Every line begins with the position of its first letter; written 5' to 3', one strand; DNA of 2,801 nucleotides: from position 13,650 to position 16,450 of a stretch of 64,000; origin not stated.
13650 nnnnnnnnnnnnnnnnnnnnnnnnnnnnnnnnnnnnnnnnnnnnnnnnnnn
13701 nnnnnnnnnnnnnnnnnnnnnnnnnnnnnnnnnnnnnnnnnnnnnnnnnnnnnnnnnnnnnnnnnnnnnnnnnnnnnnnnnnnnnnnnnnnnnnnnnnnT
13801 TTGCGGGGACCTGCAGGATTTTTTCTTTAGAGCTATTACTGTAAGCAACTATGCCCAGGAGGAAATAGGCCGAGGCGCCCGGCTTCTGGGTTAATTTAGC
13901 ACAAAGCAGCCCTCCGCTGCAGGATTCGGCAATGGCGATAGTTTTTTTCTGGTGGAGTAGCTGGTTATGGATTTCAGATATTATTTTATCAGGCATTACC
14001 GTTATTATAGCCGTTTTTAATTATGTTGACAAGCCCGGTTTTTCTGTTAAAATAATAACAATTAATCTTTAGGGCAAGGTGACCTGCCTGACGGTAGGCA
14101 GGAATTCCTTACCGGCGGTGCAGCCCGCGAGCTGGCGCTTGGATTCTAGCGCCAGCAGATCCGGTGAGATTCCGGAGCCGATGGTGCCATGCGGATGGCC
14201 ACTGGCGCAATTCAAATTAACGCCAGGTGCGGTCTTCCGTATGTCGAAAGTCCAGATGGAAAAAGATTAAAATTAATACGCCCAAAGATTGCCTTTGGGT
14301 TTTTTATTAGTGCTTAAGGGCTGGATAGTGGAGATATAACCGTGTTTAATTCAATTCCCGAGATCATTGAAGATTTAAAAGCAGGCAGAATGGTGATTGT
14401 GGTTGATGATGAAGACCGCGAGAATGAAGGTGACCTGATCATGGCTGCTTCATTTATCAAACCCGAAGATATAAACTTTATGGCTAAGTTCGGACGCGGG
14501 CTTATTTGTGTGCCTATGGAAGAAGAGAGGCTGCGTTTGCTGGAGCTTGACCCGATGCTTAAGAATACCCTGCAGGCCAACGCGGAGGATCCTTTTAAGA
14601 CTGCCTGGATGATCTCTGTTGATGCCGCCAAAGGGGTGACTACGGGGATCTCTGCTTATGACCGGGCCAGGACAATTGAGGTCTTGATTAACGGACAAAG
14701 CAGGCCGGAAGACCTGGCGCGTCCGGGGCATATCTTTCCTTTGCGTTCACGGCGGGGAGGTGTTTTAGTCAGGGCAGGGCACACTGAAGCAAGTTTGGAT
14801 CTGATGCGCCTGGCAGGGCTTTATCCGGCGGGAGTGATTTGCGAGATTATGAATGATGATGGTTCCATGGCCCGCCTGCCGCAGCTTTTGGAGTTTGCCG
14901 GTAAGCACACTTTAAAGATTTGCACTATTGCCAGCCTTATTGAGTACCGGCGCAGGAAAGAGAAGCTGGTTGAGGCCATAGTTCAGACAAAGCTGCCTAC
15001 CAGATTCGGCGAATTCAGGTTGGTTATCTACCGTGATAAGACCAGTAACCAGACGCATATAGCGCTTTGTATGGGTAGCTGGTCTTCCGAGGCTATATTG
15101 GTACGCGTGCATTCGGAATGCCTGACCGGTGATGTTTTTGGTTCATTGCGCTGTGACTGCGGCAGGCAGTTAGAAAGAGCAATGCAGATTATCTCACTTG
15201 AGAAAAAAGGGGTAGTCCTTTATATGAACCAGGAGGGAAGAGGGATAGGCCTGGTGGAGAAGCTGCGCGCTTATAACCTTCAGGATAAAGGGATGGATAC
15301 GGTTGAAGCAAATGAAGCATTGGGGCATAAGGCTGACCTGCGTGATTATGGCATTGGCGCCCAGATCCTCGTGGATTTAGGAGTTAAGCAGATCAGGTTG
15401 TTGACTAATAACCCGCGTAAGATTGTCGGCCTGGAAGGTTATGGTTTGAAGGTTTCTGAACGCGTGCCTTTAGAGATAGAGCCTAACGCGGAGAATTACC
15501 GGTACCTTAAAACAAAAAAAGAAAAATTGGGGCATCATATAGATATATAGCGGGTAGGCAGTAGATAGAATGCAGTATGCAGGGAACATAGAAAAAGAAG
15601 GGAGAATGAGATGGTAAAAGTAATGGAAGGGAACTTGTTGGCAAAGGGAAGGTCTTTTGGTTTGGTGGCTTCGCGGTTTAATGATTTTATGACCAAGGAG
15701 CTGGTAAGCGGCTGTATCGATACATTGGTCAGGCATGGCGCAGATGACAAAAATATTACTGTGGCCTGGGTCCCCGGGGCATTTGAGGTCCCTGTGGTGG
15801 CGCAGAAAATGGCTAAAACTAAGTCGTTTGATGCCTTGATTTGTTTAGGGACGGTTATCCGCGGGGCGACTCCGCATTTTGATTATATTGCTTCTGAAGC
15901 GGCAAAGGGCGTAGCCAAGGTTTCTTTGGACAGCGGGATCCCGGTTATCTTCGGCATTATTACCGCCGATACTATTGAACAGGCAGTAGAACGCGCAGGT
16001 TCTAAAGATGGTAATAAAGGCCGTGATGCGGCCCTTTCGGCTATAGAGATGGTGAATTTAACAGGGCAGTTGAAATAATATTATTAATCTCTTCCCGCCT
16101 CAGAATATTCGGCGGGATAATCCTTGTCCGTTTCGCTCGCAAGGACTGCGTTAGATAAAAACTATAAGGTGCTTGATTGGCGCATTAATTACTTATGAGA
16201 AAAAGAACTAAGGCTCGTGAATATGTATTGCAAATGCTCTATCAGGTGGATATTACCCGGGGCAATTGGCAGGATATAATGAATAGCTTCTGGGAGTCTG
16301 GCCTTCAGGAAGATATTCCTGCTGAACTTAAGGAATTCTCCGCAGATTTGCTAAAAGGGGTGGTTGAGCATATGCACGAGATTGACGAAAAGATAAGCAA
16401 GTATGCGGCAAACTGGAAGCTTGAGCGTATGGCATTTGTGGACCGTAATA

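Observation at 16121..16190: Conserved ~45-nt motif (hairpin + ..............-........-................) upstream of nusB, the coiled-coil gene and 16S rRNA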

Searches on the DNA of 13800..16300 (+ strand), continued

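Call 46: search_with_rna_model(model_id=R1, source=window, filters=off, max_evalue=10, show_alignments=6)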
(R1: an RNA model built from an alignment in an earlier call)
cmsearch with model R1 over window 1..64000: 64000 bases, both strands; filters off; matches with E-value up to 10: 12.
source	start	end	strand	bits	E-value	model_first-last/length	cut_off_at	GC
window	16110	16180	+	81.2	6.5e-19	1-72/72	no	0.48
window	52288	52354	+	61.9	6.7e-14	1-72/72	no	0.45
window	57250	57294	+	9.8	2.4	1-72/72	no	0.2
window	61631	61674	+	9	3.9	1-72/72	no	0.45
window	53800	53863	-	8.8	4.4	1-72/72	no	0.53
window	11617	11639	-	8.3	5.9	1-72/72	no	0.3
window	5246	5278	+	8.2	6.5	1-72/72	no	0.39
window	49752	49794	+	8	7.4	1-72/72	no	0.4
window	18982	19020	+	7.9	7.6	1-72/72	no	0.36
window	6261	6308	+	7.8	8.2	1-72/72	no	0.29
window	22967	22996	-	7.5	9.5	1-72/72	no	0.47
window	45410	45447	-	7.5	9.9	1-72/72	no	0.34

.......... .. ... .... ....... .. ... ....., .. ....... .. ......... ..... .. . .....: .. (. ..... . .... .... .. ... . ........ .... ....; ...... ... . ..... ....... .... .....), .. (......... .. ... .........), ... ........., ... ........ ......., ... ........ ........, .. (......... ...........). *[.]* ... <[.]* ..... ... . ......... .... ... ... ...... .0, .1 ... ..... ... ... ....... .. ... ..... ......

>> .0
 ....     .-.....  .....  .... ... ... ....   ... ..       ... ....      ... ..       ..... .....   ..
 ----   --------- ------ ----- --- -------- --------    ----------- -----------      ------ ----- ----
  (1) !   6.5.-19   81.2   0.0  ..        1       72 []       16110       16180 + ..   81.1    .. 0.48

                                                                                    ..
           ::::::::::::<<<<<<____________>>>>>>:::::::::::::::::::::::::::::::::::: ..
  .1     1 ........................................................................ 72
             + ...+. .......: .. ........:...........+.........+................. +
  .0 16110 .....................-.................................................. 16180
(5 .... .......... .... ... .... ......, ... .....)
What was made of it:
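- Checked: A covariance model of the A/B type does not find it even with filters off (call 46).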
